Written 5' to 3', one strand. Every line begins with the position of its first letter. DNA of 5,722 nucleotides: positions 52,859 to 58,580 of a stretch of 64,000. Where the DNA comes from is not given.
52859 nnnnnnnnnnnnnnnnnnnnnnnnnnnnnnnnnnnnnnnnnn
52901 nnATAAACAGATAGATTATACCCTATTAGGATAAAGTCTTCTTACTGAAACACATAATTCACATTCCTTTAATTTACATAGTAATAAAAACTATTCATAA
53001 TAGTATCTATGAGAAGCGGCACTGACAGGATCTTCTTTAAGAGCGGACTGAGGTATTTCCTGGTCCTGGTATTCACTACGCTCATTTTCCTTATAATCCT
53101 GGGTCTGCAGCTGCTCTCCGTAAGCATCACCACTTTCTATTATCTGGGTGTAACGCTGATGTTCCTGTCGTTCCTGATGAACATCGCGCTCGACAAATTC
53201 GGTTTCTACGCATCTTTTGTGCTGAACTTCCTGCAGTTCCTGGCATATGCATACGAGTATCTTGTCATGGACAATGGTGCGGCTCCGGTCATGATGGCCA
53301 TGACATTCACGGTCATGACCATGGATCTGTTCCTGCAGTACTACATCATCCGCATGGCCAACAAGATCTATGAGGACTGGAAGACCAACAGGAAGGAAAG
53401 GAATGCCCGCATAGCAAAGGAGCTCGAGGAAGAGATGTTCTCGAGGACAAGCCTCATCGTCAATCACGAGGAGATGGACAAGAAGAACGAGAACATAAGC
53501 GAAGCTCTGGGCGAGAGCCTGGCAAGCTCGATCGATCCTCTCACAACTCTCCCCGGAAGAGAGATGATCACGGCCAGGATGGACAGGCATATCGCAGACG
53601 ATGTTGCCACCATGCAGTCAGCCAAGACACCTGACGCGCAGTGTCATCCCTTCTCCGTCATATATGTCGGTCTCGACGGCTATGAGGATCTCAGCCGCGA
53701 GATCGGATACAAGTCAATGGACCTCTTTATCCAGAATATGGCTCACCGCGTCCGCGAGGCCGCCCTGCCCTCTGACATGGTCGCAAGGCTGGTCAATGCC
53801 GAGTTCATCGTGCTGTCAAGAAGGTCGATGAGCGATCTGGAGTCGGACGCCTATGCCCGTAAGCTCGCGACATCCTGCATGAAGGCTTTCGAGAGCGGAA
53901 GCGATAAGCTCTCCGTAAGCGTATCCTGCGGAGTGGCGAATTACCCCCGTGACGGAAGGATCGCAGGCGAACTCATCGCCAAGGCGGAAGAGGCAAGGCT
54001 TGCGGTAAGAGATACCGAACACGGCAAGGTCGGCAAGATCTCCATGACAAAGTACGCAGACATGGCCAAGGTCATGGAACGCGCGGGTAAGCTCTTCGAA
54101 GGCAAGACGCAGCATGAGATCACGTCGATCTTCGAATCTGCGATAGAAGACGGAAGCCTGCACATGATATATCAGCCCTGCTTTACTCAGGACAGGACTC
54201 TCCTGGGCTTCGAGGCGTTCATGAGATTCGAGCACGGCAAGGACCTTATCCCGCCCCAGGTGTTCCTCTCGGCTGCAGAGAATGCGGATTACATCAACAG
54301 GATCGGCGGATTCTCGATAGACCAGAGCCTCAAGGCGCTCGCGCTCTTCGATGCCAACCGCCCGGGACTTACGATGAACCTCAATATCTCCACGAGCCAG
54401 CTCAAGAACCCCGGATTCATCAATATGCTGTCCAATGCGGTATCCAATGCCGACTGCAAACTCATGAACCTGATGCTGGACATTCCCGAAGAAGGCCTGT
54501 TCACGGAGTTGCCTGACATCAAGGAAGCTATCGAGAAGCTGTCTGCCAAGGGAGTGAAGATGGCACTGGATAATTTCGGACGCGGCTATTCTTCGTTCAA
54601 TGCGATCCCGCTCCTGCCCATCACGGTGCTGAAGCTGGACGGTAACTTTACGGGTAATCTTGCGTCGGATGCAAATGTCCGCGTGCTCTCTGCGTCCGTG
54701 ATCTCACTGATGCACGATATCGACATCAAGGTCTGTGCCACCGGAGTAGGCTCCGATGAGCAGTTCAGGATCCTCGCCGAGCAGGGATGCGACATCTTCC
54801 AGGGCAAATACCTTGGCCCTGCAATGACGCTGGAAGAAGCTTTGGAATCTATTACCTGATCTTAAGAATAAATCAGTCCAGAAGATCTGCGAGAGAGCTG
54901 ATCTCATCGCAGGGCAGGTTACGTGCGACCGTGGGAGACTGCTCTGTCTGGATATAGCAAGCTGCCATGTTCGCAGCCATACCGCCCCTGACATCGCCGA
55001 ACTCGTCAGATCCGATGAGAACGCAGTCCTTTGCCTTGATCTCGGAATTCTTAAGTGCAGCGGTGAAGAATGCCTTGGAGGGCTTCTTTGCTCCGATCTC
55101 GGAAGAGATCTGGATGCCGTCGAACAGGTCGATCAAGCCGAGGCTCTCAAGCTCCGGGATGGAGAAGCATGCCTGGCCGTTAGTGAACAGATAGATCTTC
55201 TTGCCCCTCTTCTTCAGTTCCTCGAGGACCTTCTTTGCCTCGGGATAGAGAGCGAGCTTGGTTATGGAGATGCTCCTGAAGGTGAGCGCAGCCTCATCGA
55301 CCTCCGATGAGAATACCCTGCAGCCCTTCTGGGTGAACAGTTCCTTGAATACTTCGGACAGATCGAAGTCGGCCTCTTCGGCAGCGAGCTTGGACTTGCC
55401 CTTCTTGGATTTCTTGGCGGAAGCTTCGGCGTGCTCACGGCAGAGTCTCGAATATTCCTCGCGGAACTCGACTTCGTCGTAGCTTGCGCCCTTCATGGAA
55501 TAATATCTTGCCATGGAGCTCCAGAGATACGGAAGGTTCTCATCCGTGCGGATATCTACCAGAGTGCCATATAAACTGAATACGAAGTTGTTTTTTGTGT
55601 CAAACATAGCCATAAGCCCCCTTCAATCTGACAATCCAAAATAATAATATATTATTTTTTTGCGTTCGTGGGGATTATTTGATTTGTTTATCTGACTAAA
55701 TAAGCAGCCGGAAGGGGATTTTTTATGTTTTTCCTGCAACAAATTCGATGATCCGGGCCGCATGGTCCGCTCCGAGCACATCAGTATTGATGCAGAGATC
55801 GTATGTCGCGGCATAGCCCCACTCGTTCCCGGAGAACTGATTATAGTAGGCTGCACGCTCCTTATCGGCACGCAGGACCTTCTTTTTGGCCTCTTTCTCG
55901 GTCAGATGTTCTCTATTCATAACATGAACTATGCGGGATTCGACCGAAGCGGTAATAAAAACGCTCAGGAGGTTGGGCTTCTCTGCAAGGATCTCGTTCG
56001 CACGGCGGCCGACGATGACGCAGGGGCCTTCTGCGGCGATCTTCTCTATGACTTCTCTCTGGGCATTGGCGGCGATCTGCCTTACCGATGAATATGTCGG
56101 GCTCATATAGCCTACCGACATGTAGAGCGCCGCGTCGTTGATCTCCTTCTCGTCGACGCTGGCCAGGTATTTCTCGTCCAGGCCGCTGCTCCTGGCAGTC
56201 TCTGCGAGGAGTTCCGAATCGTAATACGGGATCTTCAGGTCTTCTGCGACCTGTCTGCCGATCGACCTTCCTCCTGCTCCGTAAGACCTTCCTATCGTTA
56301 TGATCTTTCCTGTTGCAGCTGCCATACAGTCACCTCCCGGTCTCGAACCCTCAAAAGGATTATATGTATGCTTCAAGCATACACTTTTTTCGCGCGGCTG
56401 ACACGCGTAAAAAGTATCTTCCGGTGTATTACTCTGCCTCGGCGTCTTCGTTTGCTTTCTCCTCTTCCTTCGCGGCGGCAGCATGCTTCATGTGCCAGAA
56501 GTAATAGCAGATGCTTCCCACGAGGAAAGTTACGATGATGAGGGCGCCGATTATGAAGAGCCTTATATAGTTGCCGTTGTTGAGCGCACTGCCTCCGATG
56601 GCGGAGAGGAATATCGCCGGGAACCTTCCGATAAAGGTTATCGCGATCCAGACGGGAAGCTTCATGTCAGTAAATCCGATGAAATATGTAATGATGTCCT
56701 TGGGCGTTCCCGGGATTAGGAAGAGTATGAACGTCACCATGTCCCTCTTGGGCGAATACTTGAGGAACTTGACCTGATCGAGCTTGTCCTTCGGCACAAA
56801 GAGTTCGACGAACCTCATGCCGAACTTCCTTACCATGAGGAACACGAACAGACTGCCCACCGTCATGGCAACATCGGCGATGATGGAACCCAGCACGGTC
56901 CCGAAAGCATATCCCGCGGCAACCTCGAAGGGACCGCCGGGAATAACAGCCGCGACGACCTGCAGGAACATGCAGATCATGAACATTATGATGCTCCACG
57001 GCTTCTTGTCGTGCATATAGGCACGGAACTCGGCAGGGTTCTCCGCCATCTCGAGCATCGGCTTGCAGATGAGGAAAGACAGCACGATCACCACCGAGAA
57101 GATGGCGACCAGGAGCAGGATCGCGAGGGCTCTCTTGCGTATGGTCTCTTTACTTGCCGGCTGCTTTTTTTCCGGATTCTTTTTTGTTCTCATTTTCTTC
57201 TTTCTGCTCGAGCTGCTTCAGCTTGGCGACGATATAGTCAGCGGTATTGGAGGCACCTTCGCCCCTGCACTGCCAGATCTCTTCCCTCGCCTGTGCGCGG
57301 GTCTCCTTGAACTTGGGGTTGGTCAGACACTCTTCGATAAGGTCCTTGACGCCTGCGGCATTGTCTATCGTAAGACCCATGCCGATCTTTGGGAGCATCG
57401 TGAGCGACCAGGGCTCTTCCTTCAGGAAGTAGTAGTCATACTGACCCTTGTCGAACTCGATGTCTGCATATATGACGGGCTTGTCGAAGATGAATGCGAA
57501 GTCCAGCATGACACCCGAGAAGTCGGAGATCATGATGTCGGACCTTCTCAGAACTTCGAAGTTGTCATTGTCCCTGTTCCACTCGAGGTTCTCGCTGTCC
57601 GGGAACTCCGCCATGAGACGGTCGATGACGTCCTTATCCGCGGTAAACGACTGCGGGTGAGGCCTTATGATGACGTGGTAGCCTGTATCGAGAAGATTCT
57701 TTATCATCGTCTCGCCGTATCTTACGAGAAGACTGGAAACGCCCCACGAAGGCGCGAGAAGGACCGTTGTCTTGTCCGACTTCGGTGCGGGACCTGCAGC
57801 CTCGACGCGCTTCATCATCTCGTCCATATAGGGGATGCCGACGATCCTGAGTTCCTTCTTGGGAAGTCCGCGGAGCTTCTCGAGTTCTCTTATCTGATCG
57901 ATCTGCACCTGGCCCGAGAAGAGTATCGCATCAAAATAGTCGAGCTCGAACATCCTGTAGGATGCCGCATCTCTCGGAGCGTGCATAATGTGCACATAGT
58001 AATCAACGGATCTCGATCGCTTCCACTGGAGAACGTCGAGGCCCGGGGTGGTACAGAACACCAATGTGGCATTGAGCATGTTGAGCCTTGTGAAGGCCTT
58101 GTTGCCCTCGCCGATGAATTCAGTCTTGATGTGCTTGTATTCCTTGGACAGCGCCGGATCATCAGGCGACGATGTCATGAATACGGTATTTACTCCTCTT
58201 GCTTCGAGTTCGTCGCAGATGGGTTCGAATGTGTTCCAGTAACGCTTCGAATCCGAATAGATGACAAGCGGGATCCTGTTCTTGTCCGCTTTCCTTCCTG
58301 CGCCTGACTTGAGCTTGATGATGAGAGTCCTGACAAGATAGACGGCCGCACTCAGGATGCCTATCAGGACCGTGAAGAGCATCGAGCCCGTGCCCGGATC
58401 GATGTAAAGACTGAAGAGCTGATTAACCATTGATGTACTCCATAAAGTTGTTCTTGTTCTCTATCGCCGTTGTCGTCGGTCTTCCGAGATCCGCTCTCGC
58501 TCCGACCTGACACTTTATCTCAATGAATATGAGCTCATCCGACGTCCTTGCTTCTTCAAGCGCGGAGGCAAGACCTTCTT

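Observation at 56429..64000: Translationally coupled phosphonate operon pointing to a hydroxyethylphosphonate-decorated teichoic-acid-like polymer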

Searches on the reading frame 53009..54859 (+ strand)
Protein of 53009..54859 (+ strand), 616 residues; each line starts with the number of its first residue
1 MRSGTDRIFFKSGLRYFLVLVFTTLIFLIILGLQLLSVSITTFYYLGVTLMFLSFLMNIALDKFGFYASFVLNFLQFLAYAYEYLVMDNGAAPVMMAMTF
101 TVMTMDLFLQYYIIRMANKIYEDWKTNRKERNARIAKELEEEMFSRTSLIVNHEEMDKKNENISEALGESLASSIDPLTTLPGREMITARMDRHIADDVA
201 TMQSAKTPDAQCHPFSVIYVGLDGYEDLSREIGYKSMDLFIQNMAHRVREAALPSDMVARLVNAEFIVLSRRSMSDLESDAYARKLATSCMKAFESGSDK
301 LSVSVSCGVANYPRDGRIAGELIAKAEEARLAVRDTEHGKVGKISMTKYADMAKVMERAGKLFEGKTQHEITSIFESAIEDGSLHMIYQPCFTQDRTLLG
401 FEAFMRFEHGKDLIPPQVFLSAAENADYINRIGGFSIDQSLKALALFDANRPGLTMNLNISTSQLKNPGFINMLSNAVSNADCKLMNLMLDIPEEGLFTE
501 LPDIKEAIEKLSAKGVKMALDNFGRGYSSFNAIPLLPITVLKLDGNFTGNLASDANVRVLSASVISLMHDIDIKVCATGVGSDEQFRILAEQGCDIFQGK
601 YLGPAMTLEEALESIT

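Call 3: search_protein_families(library=pfam, proteins=[window:53009-54859:+])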
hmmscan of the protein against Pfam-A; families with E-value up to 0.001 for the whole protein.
window:53009-54859:+ (616 aa): 2 families
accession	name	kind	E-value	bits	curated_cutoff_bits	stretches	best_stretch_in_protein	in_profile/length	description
PF00563.25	EAL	-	3.4e-55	187.4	31.3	1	376-604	5-235/236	EAL domain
PF00990.26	GGDEF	-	1.3e-16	61.2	23.8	1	174-333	2-154/161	Diguanylate cyclase, GGDEF domain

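Call 4: search_protein_families(library=ncbifam, proteins=[window:53009-54859:+])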
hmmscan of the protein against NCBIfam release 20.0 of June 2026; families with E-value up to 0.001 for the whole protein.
window:53009-54859:+ (616 aa): 19 families
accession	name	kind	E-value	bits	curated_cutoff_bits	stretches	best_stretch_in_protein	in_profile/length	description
NF045675.1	PhdiestaseDibA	equivalog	7.9e-49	166.5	980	1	174-606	204-616/623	phosphodiesterase DibA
NF052458.1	PhdiestGepA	equivalog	1.7e-42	145.6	1200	1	215-610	451-836/840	phosphodiesterase GepA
NF007474.0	PRK10060.1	equivalog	1.5e-41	142.4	782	1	175-608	239-647/663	cyclic di-GMP phosphodiesterase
NF008467.0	PRK11359.1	equivalog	9.8e-41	139.6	857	1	175-606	378-783/800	oxygen-sensing cyclic-di-GMP phosphodiesterase DosP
NF053781.1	cdiGMPphdstlr2612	equivalog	4.7e-36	123.9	1600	1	175-614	842-1263/1268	Tlr1612 family c-di-GMP phosphodiesterase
NF008807.1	PRK11829.1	equivalog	7.3e-36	123.5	733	1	177-609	246-656/670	biofilm formation regulator HmsP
NF007298.0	PRK09776.1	equivalog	4.3e-30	104.3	1135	1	173-614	684-1105/1111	diguanylate cyclase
NF052596.1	RR_EAL_PvrR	equivalog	1.3e-23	83.3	580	1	354-609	126-383/398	response regulator cyclic di-GMP phosphodiesterase PvrR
NF007839.0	PRK10551.1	equivalog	3.8e-23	81.9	461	1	377-611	270-506/518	cyclic di-GMP phosphodiesterase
NF045673.1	c-di-GMPRcptLapD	equivalog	7.1e-22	77.5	1020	1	219-606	271-645/647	cyclic di-GMP receptor LapD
NF008281.1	PRK11059.1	equivalog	3.9e-17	61.8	663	1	217-605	255-629/633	RNase E specificity factor CsrD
NF007423.1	PRK09966.1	equivalog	7e-15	54.8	325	1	112-329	181-385/390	diguanylate cyclase DgcN/YfiN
TIGR00254.1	GGDEF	domain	1.8e-11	44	37.4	1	173-330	5-153/168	diguanylate cyclase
NF052265.1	EAL_dom_RimA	equivalog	7.7e-11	41.7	430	1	383-602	16-230/248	S6 modification regulatory phosphodiesterase RimA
NF038266.1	diguan_SiaD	equivalog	1.6e-09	37.5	290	1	129-332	52-243/252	biofilm regulation diguanylate cyclase SiaD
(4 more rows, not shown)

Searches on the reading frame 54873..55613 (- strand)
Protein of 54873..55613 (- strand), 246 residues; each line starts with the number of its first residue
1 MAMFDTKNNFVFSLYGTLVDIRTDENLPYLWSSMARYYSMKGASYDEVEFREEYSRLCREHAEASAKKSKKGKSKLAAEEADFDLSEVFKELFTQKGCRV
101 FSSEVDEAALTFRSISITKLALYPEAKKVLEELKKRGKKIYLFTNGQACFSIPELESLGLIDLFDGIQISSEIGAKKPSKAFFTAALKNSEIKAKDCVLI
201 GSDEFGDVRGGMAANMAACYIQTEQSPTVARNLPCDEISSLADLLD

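Call 3: search_protein_families(library=pfam, proteins=[window:54873-55613:-])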
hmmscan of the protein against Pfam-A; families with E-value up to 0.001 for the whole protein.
window:54873-55613:- (246 aa): 3 families
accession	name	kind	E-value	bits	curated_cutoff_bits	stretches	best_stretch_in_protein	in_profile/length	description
PF00702.32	Hydrolase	-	3.9e-17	63.7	26.4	1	12-214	6-190/191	haloacid dehalogenase-like hydrolase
PF13419.12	HAD_2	-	6.9e-16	59.3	23.8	1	82-219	42-176/178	Haloacid dehalogenase-like hydrolase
PF13242.12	Hydrolase_like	-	2.2e-05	24.7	22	1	176-225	3-52/75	HAD-hyrolase-like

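Call 4: search_protein_families(library=ncbifam, proteins=[window:54873-55613:-])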
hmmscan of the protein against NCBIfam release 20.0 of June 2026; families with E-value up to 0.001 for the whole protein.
window:54873-55613:- (246 aa): 28 families (the best 25 are shown)
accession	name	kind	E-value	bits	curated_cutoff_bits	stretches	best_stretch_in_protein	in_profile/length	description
TIGR02253.1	CTE7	subfamily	4.3e-28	98.6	169.75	1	10-244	5-220/221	TIGR02253 family HAD-type hydrolase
TIGR02254.1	YjjG_YfnB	equivalog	3.2e-22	79.1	159.9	1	13-245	7-220/223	YjjG family noncanonical pyrimidine nucleotidase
NF053830.1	RUBPPhHalo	equivalog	1.3e-15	57.7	330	1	73-245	55-231/234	ribulose-1,5-bisphosphate 5-phosphatase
NF006976.0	PRK09449.1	equivalog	4.2e-15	55.9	183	1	122-244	96-218/225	pyrimidine 5'-nucleotidase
TIGR02252.1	DREG-2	subfamily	9.5e-15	54.9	155.2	1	26-219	17-202/203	HAD hydrolase, REG-2-like, family IA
NF052576.1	PymNtasePynAStpc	equivalog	4.5e-14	52.6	350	1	99-246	75-225/229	pyrimidine 5'-nucleotidase PynA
TIGR01428.1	HAD_type_II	equivalog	3.8e-13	49.9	125.4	1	53-224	31-193/197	haloacid dehalogenase type II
NF009695.0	PRK13222.1-2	equivalog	6e-12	45.5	225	1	114-218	87-190/226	phosphoglycolate phosphatase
TIGR01993.1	Pyr-5-nucltdase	equivalog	1.2e-09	38.2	142.9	1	113-216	76-178/183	pyrimidine 5'-nucleotidase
TIGR01668.1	YqeG_hyp_ppase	hypoth_equivalog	2.1e-09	37.2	89.1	1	115-222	37-134/170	YqeG family HAD IIIA-type phosphatase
TIGR01449.2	PGP_bact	equivalog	5.8e-09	35.8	180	1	121-223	85-186/213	phosphoglycolate phosphatase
NF009697.0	PRK13222.1-4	equivalog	2.3e-08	33.7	327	1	121-216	94-188/232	phosphoglycolate phosphatase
TIGR01454.1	AHBA_synth_RP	hypoth_equivalog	2.5e-08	33.8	246.65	1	118-219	72-172/205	AHBA synthesis associated protein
NF008018.0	PRK10748.1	equivalog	8.6e-08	31.7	225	1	124-244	116-234/238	5-amino-6-(5-phospho-D-ribitylamino)uracil phosphatase YigB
TIGR01990.1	bPGM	equivalog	3e-07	30.6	189.4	1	117-217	85-182/187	beta-phosphoglucomutase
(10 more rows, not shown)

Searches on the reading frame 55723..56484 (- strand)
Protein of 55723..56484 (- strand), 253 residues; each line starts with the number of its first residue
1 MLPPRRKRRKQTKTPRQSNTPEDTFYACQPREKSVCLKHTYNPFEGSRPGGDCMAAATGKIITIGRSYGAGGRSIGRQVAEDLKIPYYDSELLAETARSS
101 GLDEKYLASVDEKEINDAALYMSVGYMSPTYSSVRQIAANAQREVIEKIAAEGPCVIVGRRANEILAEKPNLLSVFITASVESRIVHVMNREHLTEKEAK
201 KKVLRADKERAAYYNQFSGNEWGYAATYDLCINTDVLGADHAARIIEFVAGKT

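Call 3: search_protein_families(library=pfam, proteins=[window:55723-56484:-])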
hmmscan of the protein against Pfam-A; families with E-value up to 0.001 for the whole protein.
window:55723-56484:- (253 aa): 2 families
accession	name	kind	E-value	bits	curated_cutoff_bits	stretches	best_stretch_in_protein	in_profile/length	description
PF13189.12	Cytidylate_kin2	-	4.4e-53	180.5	28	1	61-235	1-175/176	Cytidylate kinase-like family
PF01202.28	SKI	-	3.6e-05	24.4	22.1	0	147-218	63-136/159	Shikimate kinase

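Call 4: search_protein_families(library=ncbifam, proteins=[window:55723-56484:-])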
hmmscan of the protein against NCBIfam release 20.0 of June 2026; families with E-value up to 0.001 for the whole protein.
window:55723-56484:- (253 aa): 3 families
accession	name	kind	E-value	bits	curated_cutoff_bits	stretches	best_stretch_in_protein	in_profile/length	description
TIGR02173.1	cyt_kin_arch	equivalog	3.9e-10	40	102.1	1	61-246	2-164/169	(d)CMP kinase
NF003456.0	PRK05057.1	equivalog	0.00022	21.2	195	0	61-106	7-49/173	shikimate kinase AroK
NF010552.0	PRK13946.1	equivalog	0.00029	20.5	186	0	60-99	25-63/198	shikimate kinase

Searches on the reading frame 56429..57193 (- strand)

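Call 3: search_protein_families(library=pfam, proteins=[window:56429-57193:-])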
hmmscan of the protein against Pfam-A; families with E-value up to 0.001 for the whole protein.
window:56429-57193:- (254 aa): 1 family
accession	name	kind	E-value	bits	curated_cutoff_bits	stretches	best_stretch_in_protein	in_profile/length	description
PF09335.16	VTT_dom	-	1.3e-17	64.8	33.9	1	84-201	1-121/123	VTT domain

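Call 4: search_protein_families(library=ncbifam, proteins=[window:56429-57193:-])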
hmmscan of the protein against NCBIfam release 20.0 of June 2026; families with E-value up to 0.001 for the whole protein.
window:56429-57193:- (254 aa): 0 families

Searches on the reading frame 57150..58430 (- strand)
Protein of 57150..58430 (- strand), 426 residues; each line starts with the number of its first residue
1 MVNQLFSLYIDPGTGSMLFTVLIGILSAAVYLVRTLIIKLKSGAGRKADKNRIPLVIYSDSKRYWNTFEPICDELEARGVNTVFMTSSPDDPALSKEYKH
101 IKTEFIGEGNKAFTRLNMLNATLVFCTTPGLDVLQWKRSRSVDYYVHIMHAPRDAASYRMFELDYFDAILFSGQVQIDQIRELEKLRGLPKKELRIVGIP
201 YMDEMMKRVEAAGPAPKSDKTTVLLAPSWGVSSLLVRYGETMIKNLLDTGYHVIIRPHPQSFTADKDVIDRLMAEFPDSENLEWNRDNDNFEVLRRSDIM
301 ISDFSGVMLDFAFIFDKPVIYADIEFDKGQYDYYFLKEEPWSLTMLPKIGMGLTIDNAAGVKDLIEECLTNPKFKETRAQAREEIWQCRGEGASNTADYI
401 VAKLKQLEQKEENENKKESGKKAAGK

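Call 3: search_protein_families(library=pfam, proteins=[window:57150-58430:-])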
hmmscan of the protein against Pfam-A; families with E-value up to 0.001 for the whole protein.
window:57150-58430:- (426 aa): 1 family
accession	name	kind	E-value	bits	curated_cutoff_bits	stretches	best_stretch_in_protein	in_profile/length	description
PF04464.20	Glyphos_transf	-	1.2e-11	44.7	22.1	1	185-328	151-298/367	CDP-Glycerol:Poly(glycerophosphate) glycerophosphotransferase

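Call 4: search_protein_families(library=ncbifam, proteins=[window:57150-58430:-])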
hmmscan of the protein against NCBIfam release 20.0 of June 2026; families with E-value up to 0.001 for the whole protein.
window:57150-58430:- (426 aa): 0 families

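Call 26: search_solved_structures(query=window:57150-58430:-, max_evalue=1, show_alignments=2)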
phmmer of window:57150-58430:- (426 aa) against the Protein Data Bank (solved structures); distinct sequences matched with E-value up to 1: 3.
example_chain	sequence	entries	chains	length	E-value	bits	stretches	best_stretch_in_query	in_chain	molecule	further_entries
3l7j_A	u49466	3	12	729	0.27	13.3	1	216-335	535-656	Teichoic acid biosynthesis protein F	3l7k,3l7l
3l7i_A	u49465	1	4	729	0.27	13.3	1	216-335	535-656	Teichoic acid biosynthesis protein F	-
3l7m_A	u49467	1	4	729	0.33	13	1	218-335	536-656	Teichoic acid biosynthesis protein F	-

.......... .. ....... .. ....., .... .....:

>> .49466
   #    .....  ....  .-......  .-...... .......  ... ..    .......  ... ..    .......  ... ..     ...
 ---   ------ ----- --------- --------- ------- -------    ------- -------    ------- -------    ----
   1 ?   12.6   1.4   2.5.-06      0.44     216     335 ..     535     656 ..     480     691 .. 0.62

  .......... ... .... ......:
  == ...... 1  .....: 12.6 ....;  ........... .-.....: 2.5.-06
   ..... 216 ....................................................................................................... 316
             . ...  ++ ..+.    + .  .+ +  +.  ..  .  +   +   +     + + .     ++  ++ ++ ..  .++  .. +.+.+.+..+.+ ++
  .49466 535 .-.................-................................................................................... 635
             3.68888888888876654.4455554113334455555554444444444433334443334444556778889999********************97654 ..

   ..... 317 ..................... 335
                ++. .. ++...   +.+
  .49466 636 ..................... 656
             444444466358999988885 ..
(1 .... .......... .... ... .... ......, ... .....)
